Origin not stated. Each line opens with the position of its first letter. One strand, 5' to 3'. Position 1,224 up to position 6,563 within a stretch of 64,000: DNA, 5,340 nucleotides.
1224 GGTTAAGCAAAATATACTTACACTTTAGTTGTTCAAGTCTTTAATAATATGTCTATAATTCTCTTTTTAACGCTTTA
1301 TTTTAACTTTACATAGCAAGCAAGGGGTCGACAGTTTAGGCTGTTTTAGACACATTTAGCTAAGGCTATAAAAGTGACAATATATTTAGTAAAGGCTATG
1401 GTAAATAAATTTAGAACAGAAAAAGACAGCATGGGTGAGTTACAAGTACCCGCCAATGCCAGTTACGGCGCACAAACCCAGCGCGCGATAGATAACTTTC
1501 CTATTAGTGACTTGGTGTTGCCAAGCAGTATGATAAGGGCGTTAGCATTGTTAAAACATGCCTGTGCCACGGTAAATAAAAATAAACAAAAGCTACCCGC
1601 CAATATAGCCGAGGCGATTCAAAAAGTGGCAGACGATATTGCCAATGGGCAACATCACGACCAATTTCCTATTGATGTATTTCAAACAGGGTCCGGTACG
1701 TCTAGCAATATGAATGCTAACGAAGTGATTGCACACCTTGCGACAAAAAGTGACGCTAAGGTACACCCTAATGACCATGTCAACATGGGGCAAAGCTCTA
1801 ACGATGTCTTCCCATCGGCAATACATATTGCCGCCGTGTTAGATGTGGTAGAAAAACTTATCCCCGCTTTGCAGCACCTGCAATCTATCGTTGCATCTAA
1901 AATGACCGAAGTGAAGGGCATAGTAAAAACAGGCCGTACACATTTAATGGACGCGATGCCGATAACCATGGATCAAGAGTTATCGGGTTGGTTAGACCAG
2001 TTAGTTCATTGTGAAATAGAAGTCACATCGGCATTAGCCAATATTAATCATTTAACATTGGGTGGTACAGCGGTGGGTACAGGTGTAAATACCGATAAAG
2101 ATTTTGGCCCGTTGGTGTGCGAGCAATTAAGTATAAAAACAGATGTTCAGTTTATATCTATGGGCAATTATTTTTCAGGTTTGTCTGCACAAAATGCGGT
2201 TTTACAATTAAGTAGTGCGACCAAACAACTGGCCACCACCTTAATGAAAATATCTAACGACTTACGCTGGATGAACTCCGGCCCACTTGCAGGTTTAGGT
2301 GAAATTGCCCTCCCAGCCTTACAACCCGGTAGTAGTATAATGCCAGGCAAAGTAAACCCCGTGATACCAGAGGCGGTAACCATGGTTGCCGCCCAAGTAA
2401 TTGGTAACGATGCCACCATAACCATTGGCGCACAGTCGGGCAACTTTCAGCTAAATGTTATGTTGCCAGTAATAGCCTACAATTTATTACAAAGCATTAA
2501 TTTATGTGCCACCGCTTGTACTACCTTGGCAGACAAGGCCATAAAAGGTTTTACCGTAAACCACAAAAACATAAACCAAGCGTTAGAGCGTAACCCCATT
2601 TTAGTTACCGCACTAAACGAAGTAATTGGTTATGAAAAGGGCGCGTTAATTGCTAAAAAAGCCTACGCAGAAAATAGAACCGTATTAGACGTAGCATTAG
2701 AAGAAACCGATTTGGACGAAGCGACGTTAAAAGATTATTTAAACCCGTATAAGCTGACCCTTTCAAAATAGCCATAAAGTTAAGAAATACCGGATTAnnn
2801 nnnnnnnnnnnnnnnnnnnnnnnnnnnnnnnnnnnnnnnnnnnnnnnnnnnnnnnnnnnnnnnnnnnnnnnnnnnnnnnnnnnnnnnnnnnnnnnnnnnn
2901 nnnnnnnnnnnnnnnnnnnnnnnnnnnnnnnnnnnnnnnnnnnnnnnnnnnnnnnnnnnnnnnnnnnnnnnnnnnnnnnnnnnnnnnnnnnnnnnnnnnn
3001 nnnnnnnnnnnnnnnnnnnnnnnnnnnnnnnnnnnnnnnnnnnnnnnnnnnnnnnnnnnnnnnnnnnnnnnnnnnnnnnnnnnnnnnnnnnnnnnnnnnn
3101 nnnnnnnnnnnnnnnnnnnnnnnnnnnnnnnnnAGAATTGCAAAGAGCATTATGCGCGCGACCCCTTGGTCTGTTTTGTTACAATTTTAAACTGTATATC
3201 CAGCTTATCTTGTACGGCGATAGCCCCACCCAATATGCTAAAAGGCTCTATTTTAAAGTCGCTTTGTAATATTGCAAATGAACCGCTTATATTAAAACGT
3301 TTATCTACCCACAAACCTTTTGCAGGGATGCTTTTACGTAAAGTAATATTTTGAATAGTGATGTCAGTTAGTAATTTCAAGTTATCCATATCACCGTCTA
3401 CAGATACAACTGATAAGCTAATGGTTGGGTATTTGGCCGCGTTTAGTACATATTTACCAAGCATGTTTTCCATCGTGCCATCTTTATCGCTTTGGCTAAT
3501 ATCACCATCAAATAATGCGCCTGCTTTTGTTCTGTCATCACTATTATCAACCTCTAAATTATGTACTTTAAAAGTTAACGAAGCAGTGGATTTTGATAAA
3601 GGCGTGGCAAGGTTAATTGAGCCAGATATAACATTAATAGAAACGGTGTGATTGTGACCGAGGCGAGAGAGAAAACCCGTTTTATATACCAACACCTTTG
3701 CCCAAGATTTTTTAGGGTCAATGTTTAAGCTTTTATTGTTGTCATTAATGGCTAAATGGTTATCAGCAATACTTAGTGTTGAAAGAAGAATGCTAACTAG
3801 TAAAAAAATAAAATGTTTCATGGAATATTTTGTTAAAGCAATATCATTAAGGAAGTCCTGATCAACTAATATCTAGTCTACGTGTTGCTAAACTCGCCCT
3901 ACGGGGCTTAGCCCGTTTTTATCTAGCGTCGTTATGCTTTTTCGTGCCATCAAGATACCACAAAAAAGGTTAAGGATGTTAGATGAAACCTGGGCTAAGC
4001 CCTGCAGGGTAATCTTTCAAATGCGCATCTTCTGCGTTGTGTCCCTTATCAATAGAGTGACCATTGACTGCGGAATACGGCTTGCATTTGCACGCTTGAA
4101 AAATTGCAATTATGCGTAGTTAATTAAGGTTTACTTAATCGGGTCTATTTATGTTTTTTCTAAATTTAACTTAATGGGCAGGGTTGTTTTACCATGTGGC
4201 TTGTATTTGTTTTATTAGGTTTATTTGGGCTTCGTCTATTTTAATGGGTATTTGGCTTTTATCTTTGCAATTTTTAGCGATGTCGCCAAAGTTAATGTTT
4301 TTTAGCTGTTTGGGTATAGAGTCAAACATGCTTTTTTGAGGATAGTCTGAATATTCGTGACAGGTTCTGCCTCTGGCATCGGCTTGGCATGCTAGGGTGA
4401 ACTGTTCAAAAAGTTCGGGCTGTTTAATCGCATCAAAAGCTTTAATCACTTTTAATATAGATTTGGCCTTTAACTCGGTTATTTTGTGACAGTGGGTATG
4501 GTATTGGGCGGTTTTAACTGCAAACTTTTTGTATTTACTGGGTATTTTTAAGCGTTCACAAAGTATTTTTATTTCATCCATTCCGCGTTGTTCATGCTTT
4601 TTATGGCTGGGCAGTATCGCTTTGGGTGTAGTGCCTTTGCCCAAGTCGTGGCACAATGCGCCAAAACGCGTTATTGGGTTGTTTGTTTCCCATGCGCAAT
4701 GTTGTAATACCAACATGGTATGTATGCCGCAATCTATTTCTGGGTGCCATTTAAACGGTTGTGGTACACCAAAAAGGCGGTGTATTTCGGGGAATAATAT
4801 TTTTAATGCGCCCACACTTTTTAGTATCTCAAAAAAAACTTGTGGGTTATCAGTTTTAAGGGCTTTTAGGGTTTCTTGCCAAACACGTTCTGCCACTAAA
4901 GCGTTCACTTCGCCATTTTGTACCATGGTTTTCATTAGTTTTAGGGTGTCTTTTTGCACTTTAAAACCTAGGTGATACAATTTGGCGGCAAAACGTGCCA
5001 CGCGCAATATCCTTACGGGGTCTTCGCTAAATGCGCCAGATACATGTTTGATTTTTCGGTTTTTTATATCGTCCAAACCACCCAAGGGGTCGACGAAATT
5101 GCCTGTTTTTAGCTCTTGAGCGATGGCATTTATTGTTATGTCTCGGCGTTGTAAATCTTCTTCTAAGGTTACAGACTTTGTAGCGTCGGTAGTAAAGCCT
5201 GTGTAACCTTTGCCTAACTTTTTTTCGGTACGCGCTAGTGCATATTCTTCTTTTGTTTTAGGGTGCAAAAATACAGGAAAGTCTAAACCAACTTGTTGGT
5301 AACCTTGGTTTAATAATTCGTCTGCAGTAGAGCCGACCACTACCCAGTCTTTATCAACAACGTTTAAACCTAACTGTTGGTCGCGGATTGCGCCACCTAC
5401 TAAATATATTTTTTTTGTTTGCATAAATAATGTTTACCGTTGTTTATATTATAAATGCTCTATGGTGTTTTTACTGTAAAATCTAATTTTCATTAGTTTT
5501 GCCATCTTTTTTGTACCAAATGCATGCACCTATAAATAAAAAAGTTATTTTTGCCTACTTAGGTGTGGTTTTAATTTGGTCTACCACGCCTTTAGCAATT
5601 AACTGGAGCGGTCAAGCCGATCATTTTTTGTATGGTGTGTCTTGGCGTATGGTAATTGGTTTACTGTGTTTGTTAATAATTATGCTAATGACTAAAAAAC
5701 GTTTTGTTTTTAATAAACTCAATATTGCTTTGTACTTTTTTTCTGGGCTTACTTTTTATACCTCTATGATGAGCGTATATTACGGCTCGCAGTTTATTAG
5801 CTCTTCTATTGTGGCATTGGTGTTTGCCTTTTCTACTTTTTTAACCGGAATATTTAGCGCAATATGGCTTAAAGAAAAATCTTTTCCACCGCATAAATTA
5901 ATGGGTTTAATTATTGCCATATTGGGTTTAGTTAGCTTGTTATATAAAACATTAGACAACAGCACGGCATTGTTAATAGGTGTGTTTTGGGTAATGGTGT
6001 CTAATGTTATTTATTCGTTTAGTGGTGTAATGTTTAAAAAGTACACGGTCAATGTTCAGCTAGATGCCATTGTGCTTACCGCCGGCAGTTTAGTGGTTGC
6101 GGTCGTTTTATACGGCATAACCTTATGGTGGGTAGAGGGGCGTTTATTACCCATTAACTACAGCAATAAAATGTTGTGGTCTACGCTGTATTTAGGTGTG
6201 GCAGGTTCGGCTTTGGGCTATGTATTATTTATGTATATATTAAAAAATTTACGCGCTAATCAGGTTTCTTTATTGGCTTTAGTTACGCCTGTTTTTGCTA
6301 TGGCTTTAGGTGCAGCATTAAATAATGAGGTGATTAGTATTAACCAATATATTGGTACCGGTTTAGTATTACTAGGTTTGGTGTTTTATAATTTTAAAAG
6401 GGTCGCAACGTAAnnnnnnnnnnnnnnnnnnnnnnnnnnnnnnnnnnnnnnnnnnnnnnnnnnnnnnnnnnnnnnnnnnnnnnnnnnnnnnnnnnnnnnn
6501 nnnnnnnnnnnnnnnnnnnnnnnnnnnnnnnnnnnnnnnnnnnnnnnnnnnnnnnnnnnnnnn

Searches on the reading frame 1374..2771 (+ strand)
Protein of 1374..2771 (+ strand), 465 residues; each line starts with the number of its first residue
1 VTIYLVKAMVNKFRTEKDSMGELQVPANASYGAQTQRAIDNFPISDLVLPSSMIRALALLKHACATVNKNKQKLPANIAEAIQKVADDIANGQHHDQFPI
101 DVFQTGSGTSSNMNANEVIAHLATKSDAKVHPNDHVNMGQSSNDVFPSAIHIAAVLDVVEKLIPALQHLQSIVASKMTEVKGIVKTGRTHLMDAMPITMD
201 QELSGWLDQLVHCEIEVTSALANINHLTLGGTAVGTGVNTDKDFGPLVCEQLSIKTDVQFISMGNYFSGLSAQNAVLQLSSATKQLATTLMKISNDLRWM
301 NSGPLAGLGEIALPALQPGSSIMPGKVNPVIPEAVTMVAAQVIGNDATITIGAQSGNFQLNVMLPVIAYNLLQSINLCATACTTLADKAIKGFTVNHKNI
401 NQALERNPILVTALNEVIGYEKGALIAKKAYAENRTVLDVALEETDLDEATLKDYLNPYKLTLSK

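Call 31: search_protein_families(library=ncbifam, proteins=[window:1374-2771:+], max_evalue=1e-10)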
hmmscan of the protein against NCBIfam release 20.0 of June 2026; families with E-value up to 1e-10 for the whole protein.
window:1374-2771:+ (465 aa): 11 families
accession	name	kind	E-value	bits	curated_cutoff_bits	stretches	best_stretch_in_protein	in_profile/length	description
TIGR00979.1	fumC_II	equivalog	3.9e-164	546.8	664.75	1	13-460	1-455/458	class II fumarate hydratase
NF008909.0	PRK12273.1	subfamily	2.3e-153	511.5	510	1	11-462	3-462/474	aspartate ammonia-lyase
NF009089.0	PRK12425.1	equivalog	3.2e-145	484.5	840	1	14-460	3-456/464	class II fumarate hydratase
TIGR00839.1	aspA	equivalog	1.3e-131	439.8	681.2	1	14-462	1-457/468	aspartate ammonia-lyase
NF011092.0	PRK14515.1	subfamily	1.1e-113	380.6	876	1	9-462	7-466/479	aspartate ammonia-lyase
TIGR00928.1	purB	equivalog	5.8e-22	78.1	326.2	1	118-454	73-398/436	adenylosuccinate lyase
NF006554.0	PRK09053.1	equivalog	1.6e-17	63.4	595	1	42-413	16-371/453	3-carboxy-cis,cis-muconate cycloisomerase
TIGR00838.1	argH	equivalog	2.5e-15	56.4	279.5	1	134-452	99-405/455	argininosuccinate lyase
TIGR02426.1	protocat_pcaB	equivalog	6.8e-15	54.8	355.75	1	73-349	33-295/338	3-carboxy-cis,cis-muconate cycloisomerase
NF006500.1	PRK08937.2-4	subfamily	6.7e-13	48.2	626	1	119-406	86-362/448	adenylosuccinate lyase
NF004631.0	PRK05975.1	equivalog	4.4e-11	42.4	371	1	47-337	23-290/352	3-carboxy-cis,cis-muconate cycloisomerase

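Call 83: find_encoding_contigs(protein=window:1374-2771:+, flank=10000, max_places=3)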
Protein window:1374-2771:+ (465 aa): no gene with exactly this product is on record in the collection.

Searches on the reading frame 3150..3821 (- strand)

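Call 31: search_protein_families(library=ncbifam, proteins=[window:3150-3821:-], max_evalue=1e-10)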
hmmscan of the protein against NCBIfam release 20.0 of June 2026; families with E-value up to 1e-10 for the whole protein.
window:3150-3821:- (223 aa): 0 families

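Call 38: search_protein_families(library=pfam, proteins=[window:3150-3821:-], max_evalue=0.00001)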
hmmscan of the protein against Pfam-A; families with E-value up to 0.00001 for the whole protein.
window:3150-3821:- (223 aa): 1 family
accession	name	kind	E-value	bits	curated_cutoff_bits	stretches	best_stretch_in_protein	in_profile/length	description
PF04264.18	YceI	-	2.2e-09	38.3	23.7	1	34-214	3-149/150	YceI-like domain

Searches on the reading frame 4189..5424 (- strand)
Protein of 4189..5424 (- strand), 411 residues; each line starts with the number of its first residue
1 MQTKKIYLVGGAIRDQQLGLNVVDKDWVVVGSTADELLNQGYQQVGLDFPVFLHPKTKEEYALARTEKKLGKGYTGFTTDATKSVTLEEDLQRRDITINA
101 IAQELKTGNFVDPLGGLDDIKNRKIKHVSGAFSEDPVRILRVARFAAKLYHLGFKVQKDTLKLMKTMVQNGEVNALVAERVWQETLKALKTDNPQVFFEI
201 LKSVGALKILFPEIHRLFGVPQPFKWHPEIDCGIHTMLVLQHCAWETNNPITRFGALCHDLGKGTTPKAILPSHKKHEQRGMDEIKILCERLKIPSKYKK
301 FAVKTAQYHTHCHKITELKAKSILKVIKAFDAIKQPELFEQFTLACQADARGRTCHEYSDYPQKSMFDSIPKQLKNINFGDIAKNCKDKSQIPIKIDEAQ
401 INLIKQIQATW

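Call 31: search_protein_families(library=ncbifam, proteins=[window:4189-5424:-], max_evalue=1e-10)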
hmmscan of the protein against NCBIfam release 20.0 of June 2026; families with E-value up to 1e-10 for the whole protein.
window:4189-5424:- (411 aa): 9 families
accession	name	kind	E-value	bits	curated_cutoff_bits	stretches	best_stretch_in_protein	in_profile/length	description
NF008137.0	PRK10885.1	equivalog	7.3e-175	581.6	451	1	5-409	2-405/409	multifunctional CCA addition/repair protein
NF009813.0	PRK13298.1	equivalog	6.1e-126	420.7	606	1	5-408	2-407/417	tRNA CCA-pyrophosphorylase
NF009812.0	PRK13297.1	equivalog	5.3e-76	256.1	624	1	4-216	12-221/364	tRNA CCA-pyrophosphorylase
NF009811.0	PRK13296.1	equivalog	4.6e-74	249.4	469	1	5-218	2-212/360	CCA tRNA nucleotidyltransferase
TIGR02692.1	tRNA_CCA_actino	equivalog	4.4e-31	108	438.8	1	4-271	28-301/466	CCA tRNA nucleotidyltransferase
NF009814.0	PRK13299.1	equivalog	5.7e-27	94.8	290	1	6-210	23-225/396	CCA tRNA nucleotidyltransferase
TIGR01942.1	pcnB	subfamily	3.3e-24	85.5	305.65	1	6-219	32-246/425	polynucleotide adenylyltransferase PcnB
NF008634.1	PRK11623.1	equivalog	9.1e-17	60.7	702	1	85-218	156-287/469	polynucleotide adenylyltransferase PcnB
NF041569.1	A-tRNAntase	equivalog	1e-14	53.8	1440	1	82-214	562-695/880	A-adding tRNA nucleotidyltransferase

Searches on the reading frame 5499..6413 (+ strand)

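Call 31: search_protein_families(library=ncbifam, proteins=[window:5499-6413:+], max_evalue=1e-10)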
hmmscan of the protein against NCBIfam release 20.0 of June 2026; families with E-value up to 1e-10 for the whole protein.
window:5499-6413:+ (304 aa): 2 families
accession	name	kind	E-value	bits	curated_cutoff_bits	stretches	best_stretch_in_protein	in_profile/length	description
TIGR00950.1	2A78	equivalog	8.4e-23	81.1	230.2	1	39-295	14-264/264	carboxylate/amino acid/amine transporter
NF008432.0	PRK11272.1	equivalog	4.9e-12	45.7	270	1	10-301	5-289/294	drug/metabolite exporter YedA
